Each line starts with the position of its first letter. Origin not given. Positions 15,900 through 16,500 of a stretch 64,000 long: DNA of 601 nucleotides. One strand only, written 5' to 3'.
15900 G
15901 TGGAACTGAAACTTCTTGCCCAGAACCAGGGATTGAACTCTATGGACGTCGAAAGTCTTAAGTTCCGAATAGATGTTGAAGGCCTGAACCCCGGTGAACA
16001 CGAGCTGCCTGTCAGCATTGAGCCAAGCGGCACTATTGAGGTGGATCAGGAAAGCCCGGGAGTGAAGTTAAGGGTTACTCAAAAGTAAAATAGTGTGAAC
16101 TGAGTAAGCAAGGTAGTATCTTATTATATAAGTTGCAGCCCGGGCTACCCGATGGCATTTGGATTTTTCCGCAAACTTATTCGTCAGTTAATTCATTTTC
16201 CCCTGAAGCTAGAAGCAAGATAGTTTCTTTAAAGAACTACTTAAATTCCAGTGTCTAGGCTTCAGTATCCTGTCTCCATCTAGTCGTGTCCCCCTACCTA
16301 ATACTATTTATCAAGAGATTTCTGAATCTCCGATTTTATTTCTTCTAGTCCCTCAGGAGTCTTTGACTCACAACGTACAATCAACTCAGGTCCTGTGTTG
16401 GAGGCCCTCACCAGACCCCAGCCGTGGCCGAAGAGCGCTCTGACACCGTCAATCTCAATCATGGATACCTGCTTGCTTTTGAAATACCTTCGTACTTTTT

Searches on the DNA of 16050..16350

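Call 68: search_rna_families(source=window, start=16050, end=16350, threshold=evalue, max_evalue=0.1)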
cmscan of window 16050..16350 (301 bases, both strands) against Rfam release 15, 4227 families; matches with E-value up to 0.1: 0.
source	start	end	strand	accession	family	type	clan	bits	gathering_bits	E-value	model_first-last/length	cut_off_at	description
